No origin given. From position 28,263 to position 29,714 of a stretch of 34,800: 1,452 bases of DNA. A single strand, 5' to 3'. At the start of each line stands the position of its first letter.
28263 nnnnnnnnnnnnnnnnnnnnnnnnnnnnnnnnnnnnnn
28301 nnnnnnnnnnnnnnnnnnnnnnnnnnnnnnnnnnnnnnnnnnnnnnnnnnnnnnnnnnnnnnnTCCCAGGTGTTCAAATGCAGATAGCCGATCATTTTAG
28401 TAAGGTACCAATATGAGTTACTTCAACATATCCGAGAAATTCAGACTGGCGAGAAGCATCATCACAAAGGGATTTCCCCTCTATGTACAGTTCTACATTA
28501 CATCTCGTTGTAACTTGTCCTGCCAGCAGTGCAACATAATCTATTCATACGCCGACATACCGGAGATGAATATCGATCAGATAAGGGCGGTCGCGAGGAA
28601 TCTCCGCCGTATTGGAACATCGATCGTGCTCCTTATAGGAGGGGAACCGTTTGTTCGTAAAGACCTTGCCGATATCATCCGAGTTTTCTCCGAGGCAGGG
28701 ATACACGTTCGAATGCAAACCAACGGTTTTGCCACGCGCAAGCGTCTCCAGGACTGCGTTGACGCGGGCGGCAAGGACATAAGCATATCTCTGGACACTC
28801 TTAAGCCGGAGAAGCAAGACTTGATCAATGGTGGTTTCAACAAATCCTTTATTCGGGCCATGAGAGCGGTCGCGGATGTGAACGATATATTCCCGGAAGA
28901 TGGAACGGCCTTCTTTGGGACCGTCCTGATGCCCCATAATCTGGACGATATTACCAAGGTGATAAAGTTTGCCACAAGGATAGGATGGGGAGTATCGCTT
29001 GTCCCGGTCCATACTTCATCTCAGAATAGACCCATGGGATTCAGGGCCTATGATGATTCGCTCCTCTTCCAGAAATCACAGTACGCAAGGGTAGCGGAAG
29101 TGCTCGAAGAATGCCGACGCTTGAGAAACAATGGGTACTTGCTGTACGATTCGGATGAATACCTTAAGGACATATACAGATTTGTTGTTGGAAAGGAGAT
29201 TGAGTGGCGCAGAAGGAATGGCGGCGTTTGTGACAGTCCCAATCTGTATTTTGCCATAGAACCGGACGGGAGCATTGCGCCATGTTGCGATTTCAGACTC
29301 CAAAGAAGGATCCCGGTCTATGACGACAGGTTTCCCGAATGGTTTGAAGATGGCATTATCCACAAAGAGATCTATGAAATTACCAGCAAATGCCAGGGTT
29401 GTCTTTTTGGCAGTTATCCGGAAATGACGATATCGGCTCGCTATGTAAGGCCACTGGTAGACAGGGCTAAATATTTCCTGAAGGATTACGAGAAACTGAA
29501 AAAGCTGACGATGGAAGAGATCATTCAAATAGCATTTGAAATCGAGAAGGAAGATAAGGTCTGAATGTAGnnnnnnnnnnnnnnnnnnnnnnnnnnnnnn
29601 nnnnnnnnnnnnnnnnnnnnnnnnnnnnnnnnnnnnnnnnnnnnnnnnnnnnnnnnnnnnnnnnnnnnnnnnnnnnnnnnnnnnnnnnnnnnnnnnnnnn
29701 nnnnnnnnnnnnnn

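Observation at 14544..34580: Methyltransferase-saturated glycan-tailoring block with no polymer-assembly machinery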

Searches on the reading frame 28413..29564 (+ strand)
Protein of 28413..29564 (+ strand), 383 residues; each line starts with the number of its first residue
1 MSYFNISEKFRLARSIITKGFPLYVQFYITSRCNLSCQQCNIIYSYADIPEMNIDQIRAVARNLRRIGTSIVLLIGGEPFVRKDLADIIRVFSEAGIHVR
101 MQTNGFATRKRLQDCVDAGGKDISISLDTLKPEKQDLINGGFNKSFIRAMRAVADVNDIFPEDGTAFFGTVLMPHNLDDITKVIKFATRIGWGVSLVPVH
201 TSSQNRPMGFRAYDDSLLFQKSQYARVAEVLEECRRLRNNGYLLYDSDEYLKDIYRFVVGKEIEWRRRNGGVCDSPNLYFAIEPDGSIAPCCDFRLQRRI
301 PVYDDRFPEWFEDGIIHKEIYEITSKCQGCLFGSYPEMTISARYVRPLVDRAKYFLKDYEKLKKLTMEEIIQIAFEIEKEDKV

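Call 4: search_protein_families(library=pfam, proteins=[window:28413-29564:+], max_evalue=0.01)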
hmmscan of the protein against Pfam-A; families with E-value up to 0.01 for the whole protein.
window:28413-29564:+ (383 aa): 1 family
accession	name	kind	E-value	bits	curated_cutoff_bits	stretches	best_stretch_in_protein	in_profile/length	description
PF04055.27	Radical_SAM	-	4.9e-24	85.8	29.5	1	28-187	2-166/166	Radical SAM superfamily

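Call 8: search_protein_families(library=ncbifam, proteins=[window:28413-29564:+], max_evalue=0.001)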
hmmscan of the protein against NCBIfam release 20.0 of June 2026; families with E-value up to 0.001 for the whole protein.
window:28413-29564:+ (383 aa): 49 families (the best 25 are shown)
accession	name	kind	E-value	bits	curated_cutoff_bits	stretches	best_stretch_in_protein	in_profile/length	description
TIGR02668.1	moaA_archaeal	equivalog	7.3e-21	74.4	325.25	1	27-232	14-218/303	GTP 3',8-cyclase MoaA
NF001199.0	PRK00164.2-1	equivalog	6.6e-20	71.5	231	1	28-201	17-189/308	GTP 3',8-cyclase MoaA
TIGR02666.1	moaA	equivalog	7.5e-20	71.2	284.05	1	27-154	14-151/336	GTP 3',8-cyclase MoaA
TIGR02109.1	PQQ_syn_pqqE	equivalog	1.7e-19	70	381.35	1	20-255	4-234/358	pyrroloquinoline quinone biosynthesis protein PqqE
TIGR04317.1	W_rSAM_matur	equivalog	1.2e-18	67.4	380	1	28-192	9-176/349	tungsten cofactor oxidoreductase radical SAM maturase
TIGR03913.1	rad_SAM_trio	equivalog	4.1e-18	65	591.75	1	20-153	16-152/477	GDL motif peptide-associated radical SAM/SPASM maturase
NF045702.1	rSAM_GDGT_ether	equivalog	8.4e-18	64.2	450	1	27-189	90-255/486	tetraether lipid synthase Tes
TIGR04545.1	rSAM_ahbD_hemeb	equivalog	2e-17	63.6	500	1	26-192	3-167/339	heme b synthase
TIGR04055.1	rSAM_NirJ2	equivalog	2.1e-17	63.7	500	1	26-192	3-166/326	putative heme d1 biosynthesis radical SAM protein NirJ2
TIGR04347.1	pseudo_SAM_Halo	equivalog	5.6e-17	62.1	525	1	25-190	40-202/390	TIGR04347 family pseudo-SAM/SPASM protein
TIGR04133.1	rSAM_w_lipo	hypoth_equivalog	9e-17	61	425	1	26-313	27-302/350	TIGR04133 family radical SAM/SPASM protein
NF050035.1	rSAM_WgK_link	exception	1.9e-16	60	650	1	21-227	7-205/367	radical SAM/SPASM peptide maturase WgkB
TIGR04303.1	GeoRSP_rSAM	equivalog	4.4e-16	59.3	400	1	22-330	4-296/325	GeoRSP system radical SAM/SPASM protein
TIGR03961.1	rSAM_PTO1314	hypoth_equivalog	6.3e-16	58.6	306.05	1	11-292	11-263/332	PTO1314 family radical SAM protein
TIGR04053.2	TIGR04053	equivalog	6.4e-16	58.5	395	1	22-191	7-177/366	TIGR04053 family radical SAM/SPASM domain-containing protein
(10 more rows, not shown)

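Call 34: search_solved_structures(query=window:28413-29564:+, max_evalue=0.001)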
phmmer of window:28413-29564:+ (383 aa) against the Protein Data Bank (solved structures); distinct sequences matched with E-value up to 0.001: 8.
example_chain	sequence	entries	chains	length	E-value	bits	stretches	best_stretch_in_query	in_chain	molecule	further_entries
8wm2_A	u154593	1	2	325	5.7e-11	45.2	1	22-133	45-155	Fe-S radical SAM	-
7vob_C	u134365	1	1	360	1.7e-09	40.4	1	25-191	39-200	Cytosylglucuronate decarboxylase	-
7voc_C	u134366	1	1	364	1.7e-09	40.3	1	25-191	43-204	Cytosylglucuronate decarboxylase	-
7tol_A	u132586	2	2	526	4.5e-09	38.9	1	25-187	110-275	glycerol dibiphytanyl glycerol tetraether - macrocyclic archaeol synthase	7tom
1tv7_A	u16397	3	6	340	2e-08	36.8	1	26-135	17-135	Molybdenum cofactor biosynthesis protein A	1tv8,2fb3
2fb2_A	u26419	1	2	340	2.7e-08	36.4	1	27-135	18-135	Molybdenum cofactor biosynthesis protein A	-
6efn_A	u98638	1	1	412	8.4e-06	28.2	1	21-195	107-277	Sporulation killing factor maturation protein SkfB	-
6c8v_A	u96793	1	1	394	6.2e-05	25.3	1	26-246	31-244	Coenzyme PQQ synthesis protein E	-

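Call 64: find_homologous_proteins(query=window:28413-29564:+, max_evalue=1e-20)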
Query window:28413-29564:+ (383 aa): 1668 proteins with E <= 1e-20 among 5756 candidates; the best 120 are listed.
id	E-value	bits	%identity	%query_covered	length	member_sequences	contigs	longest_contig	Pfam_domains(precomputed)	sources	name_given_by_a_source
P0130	1.2e-251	852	96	100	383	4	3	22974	PF04055.28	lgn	-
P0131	6.7e-175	600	64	100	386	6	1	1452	PF04055.28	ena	-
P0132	1.2e-171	589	63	99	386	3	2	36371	PF04055.28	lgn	-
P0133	2.5e-168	578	65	93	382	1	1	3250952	PF04055.28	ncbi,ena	-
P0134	2.2e-166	572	61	99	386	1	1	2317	PF04055.28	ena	-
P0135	5.9e-157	541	59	100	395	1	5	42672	PF04055.28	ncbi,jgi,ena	-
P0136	6.3e-157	540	62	98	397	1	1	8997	PF04055.28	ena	-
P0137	6.6e-157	540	60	99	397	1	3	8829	PF04055.28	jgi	-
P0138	9.1e-157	540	61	99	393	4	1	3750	PF04055.28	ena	-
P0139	5.4e-156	537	60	99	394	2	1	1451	PF04055.28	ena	-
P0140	1.7e-155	536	59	99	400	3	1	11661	PF04055.28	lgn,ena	-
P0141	8.9e-155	533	59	99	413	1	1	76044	PF04055.28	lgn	-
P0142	3.0e-154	532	59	99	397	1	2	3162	PF04055.28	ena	-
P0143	2.5e-153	529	59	98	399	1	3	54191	PF04055.28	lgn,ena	-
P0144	1.5e-152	526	58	99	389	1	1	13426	PF04055.28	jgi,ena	-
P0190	5.5e-145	501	54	99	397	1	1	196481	PF04055.28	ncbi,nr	ncbi:radical SAM protein [Bacteriovoracales bacterium]|nr:radical SAM protein [Bacteriovoracales bac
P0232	7.3e-142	491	55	99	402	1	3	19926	PF04055.28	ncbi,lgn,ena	ncbi:MAG: radical SAM/SPASM domain-containing protein [Elusimicrobiota bacterium]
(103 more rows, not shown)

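Call 65: find_encoding_contigs(protein=P0133, flank=8000, max_places=1)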
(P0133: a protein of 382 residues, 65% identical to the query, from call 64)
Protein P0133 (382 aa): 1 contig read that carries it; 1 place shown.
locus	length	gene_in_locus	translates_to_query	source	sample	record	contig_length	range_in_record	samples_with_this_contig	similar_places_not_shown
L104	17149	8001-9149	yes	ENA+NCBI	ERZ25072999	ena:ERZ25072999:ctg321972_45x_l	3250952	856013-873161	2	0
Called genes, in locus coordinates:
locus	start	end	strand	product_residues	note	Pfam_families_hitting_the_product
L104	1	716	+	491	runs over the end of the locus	PF02310:B12-binding, PF04055:Radical_SAM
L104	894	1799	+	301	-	PF13518:HTH_28, PF13551:HTH_29 (weak), PF13565:HTH_32, PF00665:rve, PF13683:rve_3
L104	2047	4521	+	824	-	-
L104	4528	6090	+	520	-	PF09852:DUF2079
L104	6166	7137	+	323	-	PF00535:Glycos_transf_2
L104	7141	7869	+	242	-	PF01209:Ubie_methyltran (weak), PF13489:Methyltransf_23, PF08241:Methyltransf_11, PF08242:Methyltransf_12 (weak), PF13649:Methyltransf_25, PF13847:Methyltransf_31 (weak)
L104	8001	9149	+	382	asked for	PF04055:Radical_SAM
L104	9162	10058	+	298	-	-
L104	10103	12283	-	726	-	-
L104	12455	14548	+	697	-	PF13231:PMT_2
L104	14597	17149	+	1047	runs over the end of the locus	-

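Call 66: find_encoding_contigs(protein=P0190, flank=8000, max_places=1)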
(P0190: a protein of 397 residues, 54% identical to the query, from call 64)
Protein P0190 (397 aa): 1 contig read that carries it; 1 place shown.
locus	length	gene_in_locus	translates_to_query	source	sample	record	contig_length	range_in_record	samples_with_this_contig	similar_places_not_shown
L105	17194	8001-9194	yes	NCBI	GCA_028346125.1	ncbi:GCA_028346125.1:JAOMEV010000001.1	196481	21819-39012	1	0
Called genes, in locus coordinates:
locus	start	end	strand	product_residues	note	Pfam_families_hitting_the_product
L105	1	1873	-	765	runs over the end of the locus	PF24807:WD40_CDC20-Fz, PF23409:Beta-prop_EML, PF23414:Beta-prop_EML_2, PF24796:WDR55, PF24814:WD40_Prp19, PF25173:Beta-prop_WDR3_1st, PF25174:Beta-prop_THOC3, PF23381:Beta-prop_IFT122_1st, +22 more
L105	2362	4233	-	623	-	-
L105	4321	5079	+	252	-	PF13489:Methyltransf_23, PF01209:Ubie_methyltran, PF07021:MetW (weak), PF08003:Methyltransf_9 (faint), PF13847:Methyltransf_31, PF08241:Methyltransf_11, PF08242:Methyltransf_12, PF13649:Methyltransf_25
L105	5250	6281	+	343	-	PF04321:RmlD_sub_bind, PF05368:NmrA (faint), PF01073:3Beta_HSD, PF01370:Epimerase, PF02719:Polysacc_synt_2, PF13460:NAD_binding_10 (weak), PF16363:GDP_Man_Dehyd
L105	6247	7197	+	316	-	PF00535:Glycos_transf_2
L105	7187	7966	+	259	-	PF13489:Methyltransf_23, PF05175:MTS (weak), PF05219:DREV (weak), PF13847:Methyltransf_31, PF08241:Methyltransf_11, PF08242:Methyltransf_12, PF13649:Methyltransf_25 (weak)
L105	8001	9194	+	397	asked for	PF04055:Radical_SAM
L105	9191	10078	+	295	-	-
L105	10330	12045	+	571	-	PF20604:DUF6798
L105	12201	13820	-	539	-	-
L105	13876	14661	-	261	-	PF02522:Antibiotic_NAT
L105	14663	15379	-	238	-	PF00106:adh_short, PF08659:KR, PF13561:adh_short_C2, PF23441:SDR (weak)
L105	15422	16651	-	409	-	PF05893:LuxC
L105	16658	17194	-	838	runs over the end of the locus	PF00501:AMP-binding, PF04443:LuxE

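Call 71: find_encoding_contigs(protein=P0232, flank=8000, max_places=2)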
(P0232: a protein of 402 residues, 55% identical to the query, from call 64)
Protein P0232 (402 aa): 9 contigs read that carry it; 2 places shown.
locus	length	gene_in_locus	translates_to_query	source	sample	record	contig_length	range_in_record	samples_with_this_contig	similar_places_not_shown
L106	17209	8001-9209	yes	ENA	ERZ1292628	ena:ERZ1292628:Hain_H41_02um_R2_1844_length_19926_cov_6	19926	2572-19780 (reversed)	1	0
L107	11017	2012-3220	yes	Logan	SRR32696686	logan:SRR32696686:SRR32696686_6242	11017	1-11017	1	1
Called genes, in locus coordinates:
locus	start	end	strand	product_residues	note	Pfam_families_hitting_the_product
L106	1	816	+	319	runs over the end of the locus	?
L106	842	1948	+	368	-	PF01546:Peptidase_M20, PF05343:Peptidase_M42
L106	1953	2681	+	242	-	-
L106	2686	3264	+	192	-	PF01923:Cob_adeno_trans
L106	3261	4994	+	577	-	PF13231:PMT_2 (weak)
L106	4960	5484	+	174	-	PF13302:Acetyltransf_3, PF00583:Acetyltransf_1, PF13508:Acetyltransf_7 (weak)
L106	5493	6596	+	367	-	PF01041:DegT_DnrJ_EryC1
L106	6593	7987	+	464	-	PF01266:DAO (faint), PF01593:Amino_oxidase, PF07992:Pyr_redox_2 (faint), PF12831:FAD_oxidored (weak), PF13450:NAD_binding_8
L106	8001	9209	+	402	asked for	PF04055:Radical_SAM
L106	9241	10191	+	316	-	PF00535:Glycos_transf_2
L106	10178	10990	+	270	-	PF13489:Methyltransf_23, PF08241:Methyltransf_11 (weak), PF08242:Methyltransf_12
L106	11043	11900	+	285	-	-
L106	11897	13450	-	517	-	-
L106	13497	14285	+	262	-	PF06691:DUF1189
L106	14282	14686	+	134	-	PF23892:Ig_CycH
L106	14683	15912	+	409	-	PF07075:NamZ_N, PF20732:NamZ_C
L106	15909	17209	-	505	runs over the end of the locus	PF00474:SSF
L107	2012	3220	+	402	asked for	PF04055:Radical_SAM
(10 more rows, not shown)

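Call 81: predict_structure(alignment_id=A5)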
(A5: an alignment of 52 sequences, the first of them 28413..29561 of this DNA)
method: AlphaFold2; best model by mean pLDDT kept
length: 383 residues; sequences in the alignment: 52
mean_pLDDT: 91.2   pTM: 0.90
mean pLDDT of the five models: 91.2, 90.9, 90.3, 88.9, 85.5
residues with pLDDT >= 90: 261; 70-90: 112; 50-70: 8; < 50: 2
segments of 3 or more residues with pLDDT < 50: none
pLDDT, mean of each block of 10 residues (from residue 1): 73 80 93 89 87 98 96 94 97 97 93 97 95 95 93 96 92 95 97 94 85 91 98 97 94 95 88 91 95 88 98 93 84 84 87 71 94 94 54
secondary structure, 60 per line:
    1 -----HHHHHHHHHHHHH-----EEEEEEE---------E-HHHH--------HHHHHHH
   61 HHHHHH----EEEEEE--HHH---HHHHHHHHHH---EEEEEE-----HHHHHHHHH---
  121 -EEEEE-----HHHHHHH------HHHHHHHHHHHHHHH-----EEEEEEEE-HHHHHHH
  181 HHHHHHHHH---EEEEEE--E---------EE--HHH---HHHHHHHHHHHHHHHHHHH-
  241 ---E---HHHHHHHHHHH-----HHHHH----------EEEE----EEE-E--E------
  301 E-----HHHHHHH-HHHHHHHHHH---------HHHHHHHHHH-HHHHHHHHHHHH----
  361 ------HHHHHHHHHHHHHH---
elements in order: H6-18 E24-30 H42-45 H54-66 E71-76 H85-94 E98-103 H109-117 E122-126 H132-138 H145-159 E165-172 H174-189 E193-198 H221-239 H248-258 H264-268 E279-282 E287-289 H307-313 H315-324 H334-343 H345-356 H367-380

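Call 83: fold_search(model_id=the predicted structure, library=pdb)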
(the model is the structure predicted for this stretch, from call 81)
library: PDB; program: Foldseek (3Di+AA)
matches with E <= 10: 1767; with E <= 0.001: 106
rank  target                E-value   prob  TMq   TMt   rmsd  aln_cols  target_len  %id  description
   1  7vob                  4.1e-12  1.00  0.58  0.67   6.1       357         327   16  The crystal structure of a Radical SAM Enzyme BlsE involved in the Biosynthesis of Blasticidin S (released 2022-05-04)
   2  6efn                  1.0e-11  1.00  0.53  0.53   4.3       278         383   18  Structure of a RiPP maturase, SkfB (released 2018-10-24)
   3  2fb2_B                1.0e-11  1.00  0.52  0.60   9.0       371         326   15  Structure of the MoaA Arg17/266/268/Ala triple mutant (released 2006-05-09)
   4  5v1q_A                1.1e-11  1.00  0.58  0.52   6.8       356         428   17  Crystal structure of Streptococcus suis SuiB (released 2017-08-30)
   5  6c8v                  2.4e-11  1.00  0.47  0.56   5.2       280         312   18  X-ray structure of PqqE from Methylobacterium extorquens (released 2018-02-14)
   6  5v1t_A                2.5e-11  1.00  0.59  0.52   7.6       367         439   16  Crystal structure of Streptococcus suis SuiB bound to precursor peptide SuiA (released 2017-08-30)
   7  5v1q_B                4.5e-11  1.00  0.60  0.53   9.2       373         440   17  Crystal structure of Streptococcus suis SuiB (released 2017-08-30)
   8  5v1s_B                4.7e-11  1.00  0.56  0.51   7.3       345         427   16  Crystal structure of Streptococcus suis SuiB bound to S-adenosylmethionine (released 2017-08-30)
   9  1tv7_A                5.9e-11  1.00  0.55  0.63   7.4       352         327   16  Structure of the S-adenosylmethionine dependent Enzyme MoaA (released 2004-08-31)
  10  5v1s_A                7.0e-11  1.00  0.58  0.52   5.7       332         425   18  Crystal structure of Streptococcus suis SuiB bound to S-adenosylmethionine (released 2017-08-30)
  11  2fb2_A                1.5e-10  1.00  0.53  0.61   7.5       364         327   15  Structure of the MoaA Arg17/266/268/Ala triple mutant (released 2006-05-09)
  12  1tv7_B                2.2e-10  1.00  0.54  0.62   7.0       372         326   15  Structure of the S-adenosylmethionine dependent Enzyme MoaA (released 2004-08-31)
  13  5wgg_A                3.1e-10  1.00  0.50  0.45  11.7       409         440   15  Structural Insights into Thioether Bond Formation in the Biosynthesis of Sactipeptides (released 2017-07-26)
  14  5why_B                4.3e-10  1.00  0.50  0.46  12.8       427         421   15  Structural Insights into Thioether Bond Formation in the Biosynthesis of Sactipeptides (released 2017-07-26)
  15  5why_A                1.7e-09  1.00  0.50  0.46  12.3       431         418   15  Structural Insights into Thioether Bond Formation in the Biosynthesis of Sactipeptides (released 2017-07-26)
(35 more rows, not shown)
